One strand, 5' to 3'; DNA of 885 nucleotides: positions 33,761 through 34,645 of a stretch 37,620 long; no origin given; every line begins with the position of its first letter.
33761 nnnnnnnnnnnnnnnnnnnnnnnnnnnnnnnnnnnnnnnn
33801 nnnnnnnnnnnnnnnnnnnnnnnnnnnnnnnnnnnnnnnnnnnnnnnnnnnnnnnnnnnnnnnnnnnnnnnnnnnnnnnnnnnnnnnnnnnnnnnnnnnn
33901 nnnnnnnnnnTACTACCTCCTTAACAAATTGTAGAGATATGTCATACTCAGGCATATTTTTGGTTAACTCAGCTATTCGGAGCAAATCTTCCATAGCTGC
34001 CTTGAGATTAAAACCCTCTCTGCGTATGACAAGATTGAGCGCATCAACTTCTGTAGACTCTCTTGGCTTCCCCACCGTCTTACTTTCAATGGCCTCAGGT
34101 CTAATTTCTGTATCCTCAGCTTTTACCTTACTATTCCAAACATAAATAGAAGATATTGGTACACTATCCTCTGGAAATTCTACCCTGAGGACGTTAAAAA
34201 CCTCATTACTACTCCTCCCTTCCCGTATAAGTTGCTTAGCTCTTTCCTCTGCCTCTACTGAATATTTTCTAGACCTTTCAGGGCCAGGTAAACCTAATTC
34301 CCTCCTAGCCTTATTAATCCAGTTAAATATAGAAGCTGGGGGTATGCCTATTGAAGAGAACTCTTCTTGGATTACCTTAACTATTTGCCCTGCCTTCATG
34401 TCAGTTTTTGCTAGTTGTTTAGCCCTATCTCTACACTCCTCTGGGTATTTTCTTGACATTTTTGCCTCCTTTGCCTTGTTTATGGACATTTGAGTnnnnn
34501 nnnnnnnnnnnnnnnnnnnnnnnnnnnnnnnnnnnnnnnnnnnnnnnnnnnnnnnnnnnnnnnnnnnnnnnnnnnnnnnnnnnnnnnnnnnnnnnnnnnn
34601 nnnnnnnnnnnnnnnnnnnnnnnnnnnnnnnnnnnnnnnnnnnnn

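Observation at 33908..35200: Two phage sigma factors; the larger carries a duplicated approx 50-aa C-terminal domain and is translationally coupled to an upstream gene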

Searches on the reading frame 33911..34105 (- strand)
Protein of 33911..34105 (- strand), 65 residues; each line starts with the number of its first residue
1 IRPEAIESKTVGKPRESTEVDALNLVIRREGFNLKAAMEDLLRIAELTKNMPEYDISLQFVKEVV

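Call 69: search_protein_families(library=phrogs, proteins=[window:33911-34105:-], max_evalue=10)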
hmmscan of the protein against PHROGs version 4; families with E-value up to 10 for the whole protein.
seq(65 aa): 1 family
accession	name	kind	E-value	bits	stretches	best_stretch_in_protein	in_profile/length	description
phrog_1393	-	head and packaging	0.12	12.5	1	24-58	22-56/393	minor head protein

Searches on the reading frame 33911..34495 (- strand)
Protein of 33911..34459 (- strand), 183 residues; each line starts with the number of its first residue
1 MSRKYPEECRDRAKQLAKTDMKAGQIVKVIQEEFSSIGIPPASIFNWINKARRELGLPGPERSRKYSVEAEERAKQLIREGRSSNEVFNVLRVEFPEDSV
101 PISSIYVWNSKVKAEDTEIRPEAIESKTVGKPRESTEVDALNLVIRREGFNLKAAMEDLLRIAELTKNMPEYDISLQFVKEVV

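Call 8: search_protein_families(library=phrogs, proteins=[window:33911-34459:-], max_evalue=0.01)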
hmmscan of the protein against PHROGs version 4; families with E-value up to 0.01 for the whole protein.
window:33911-34459:- (183 aa): 2 families
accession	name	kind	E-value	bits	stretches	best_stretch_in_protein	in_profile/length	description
phrog_17205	-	unknown function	1.4e-06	29.3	1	73-135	30-91/162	-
phrog_38698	-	unknown function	0.0039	18.6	0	74-135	20-80/102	-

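Call 19: search_protein_families(library=pfam, proteins=[window:33911-34459:-], max_evalue=5)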
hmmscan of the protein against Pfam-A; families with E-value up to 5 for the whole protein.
window:33911-34459:- (183 aa): 1 family
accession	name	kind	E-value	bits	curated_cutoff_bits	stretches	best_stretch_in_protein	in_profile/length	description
PF01527.26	HTH_Tnp_1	-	0.025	15.2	24.1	1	4-77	6-70/75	Transposase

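Call 24: search_protein_representatives(protein=window:33911-34459:-)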
Query: 183 residues. Proteins with E-value up to 0.001 (for the whole library): 11; up to 1e-10: 1; up to 1e-30: 1. The best 11 are listed.
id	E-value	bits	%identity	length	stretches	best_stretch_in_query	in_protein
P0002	3.6e-32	128.0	55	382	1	2-115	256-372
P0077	5.7e-09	52.5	39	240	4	47-90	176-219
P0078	7.4e-07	45.6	29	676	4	37-111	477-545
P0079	8.4e-07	45.4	34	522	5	62-103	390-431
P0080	8.7e-07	45.4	26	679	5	3-91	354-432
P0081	1.1e-06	45.0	27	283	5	37-87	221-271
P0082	5.8e-06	42.7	31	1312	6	28-126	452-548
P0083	1.1e-05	41.7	26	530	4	12-99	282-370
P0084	1.3e-04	38.3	24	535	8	40-88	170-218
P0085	4.1e-04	36.7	34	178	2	5-101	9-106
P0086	5.9e-04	36.2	33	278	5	29-85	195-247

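Call 26: find_homologous_proteins(query=window:33911-34459:-, max_evalue=0.01)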
Query window:33911-34459:-: 67 candidates shared short words with the query, none scored E <= 0.01.

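Call 55: predict_structure(alignment_id=A3)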
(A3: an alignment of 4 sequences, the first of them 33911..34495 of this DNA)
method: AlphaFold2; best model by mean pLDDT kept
length: 195 residues; sequences in the alignment: 4
mean_pLDDT: 69.1   pTM: 0.35
mean pLDDT of the five models: 69.1, 67.8, 67.6, 66.9, 65.8
residues with pLDDT >= 90: 29; 70-90: 83; 50-70: 34; < 50: 49
segments of 3 or more residues with pLDDT < 50: 1-14, 131-161, 193-195
pLDDT, mean of each block of 10 residues (from residue 1): 38 58 89 85 86 86 82 66 91 92 90 85 75 34 36 41 65 71 55 46
secondary structure, 60 per line:
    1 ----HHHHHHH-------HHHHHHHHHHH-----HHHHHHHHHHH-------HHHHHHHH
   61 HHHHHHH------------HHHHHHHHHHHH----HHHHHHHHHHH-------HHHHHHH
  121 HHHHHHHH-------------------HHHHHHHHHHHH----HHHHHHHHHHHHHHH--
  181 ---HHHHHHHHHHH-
elements in order: H5-11 H19-29 H35-45 H53-67 H80-91 H96-106 H114-128 H148-159 H164-178 H184-194

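Call 59: fold_search(model_id=the predicted structure, library=pdb)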
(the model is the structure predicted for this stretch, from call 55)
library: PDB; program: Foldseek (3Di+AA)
matches with E <= 10: 185; with E <= 0.001: 0
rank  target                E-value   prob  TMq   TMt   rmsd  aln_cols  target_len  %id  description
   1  7s03_A                3.3e-01  0.82  0.23  0.40  18.0       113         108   15  DNA-binding domain of human SETMAR in complex with Hsmar1 terminal inverted repeat (TIR) DNA (released 2022-08-03)
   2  7oya_N2               3.5e-01  0.33  0.25  0.30  12.9       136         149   16  Cryo-EM structure of the 1 hpf zebrafish embryo 80S ribosome (released 2022-07-13)
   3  9h3g_Da               4.4e-01  0.28  0.22  0.26  10.4       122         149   11  Structure of the Arabidopsis thaliana 80S ribosome in complex with P- and E-site tRNAs and mRNA (released 2026-02-04)
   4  4fcy_A                4.6e-01  0.35  0.21  0.10  16.3       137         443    7  Crystal structure of the bacteriophage Mu transpososome (released 2012-11-07)
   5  7udk_A                4.9e-01  0.20  0.19  0.21  12.5       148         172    7  Crystal structure of designed helical repeat protein RPB_LRP2_R4 bound to LRPx4 peptide (released 2023-03-22)
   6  4v5o_AO               5.5e-01  0.25  0.24  0.28   9.3       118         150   19  CRYSTAL STRUCTURE OF THE EUKARYOTIC 40S RIBOSOMAL SUBUNIT IN COMPLEX WITH INITIATION FACTOR 1. (released 2014-07-09)
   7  8auv_W                6.5e-01  0.20  0.21  0.25  12.8       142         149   14  Cryo-EM structure of the plant 40S subunit (released 2023-06-07)
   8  4fcy_B                7.7e-01  0.38  0.21  0.09  15.5       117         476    8  Crystal structure of the bacteriophage Mu transpososome (released 2012-11-07)
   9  9o17_AQ               7.7e-01  0.15  0.18  0.22  10.8       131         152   11  Cryo-EM structure of Methanosarcina acetivorans 70S ribosome (released 2025-09-24)
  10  4bts_AO               8.2e-01  0.20  0.22  0.27   9.9       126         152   13  THE CRYSTAL STRUCTURE OF THE EUKARYOTIC 40S RIBOSOMAL SUBUNIT IN COMPLEX WITH EIF1 AND EIF1A (released 2013-07-17)
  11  5hoo_B                8.6e-01  0.57  0.23  0.14  19.3       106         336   14  Crystal structure of the Mos1 Strand Transfer Complex (released 2016-06-01)
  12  9v1j_so               9.1e-01  0.18  0.21  0.25  10.7       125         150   13  Cryo- EM structure of small subunit (body) of 75S ribosome with P- tRNA from Entamoeba histolytica (released 2025-10-08)
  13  7oyc_N2               9.7e-01  0.16  0.22  0.27  12.7       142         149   12  Cryo-EM structure of the Xenopus egg 80S ribosome (released 2022-07-20)
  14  5cwb                  9.7e-01  0.08  0.15  0.15  18.1       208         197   12  Crystal structure of de novo designed helical repeat protein DHR4 (released 2015-12-16)
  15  9k89_0                1.1e+00  0.11  0.19  0.16  11.8       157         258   15  Cryo-EM structure of designed zinc-induced icosahedron Cage-i53-Zn1-HEHE-6 (released 2025-10-29)
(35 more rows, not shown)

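Call 69: search_protein_families(library=phrogs, proteins=[window:33911-34459:-], max_evalue=10)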
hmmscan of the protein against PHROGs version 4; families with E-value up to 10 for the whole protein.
window:33911-34459:- (183 aa): 4 families
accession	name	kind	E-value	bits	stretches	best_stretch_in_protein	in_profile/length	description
phrog_17205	-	unknown function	1.4e-06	29.3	1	73-135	30-91/162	-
phrog_38698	-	unknown function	0.0039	18.6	1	74-135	20-80/102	-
phrog_31923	-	unknown function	0.011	16.3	1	49-100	134-185/351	-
phrog_21789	-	head and packaging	0.25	9.9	1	73-114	395-436/1195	virion structural protein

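Call 85: find_encoding_contigs(protein=P0085, flank=6000, max_places=3)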
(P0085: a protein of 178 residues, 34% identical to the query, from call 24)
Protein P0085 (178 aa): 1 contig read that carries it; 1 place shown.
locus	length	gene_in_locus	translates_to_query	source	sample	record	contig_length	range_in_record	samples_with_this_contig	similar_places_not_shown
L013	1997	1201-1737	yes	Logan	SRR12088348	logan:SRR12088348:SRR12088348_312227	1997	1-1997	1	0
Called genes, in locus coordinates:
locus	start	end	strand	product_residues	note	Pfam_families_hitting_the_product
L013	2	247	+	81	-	?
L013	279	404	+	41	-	-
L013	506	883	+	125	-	PF21781:DUF6876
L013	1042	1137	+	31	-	-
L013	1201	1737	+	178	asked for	PF13565:HTH_32 (faint), PF13592:HTH_33 (faint)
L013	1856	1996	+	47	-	?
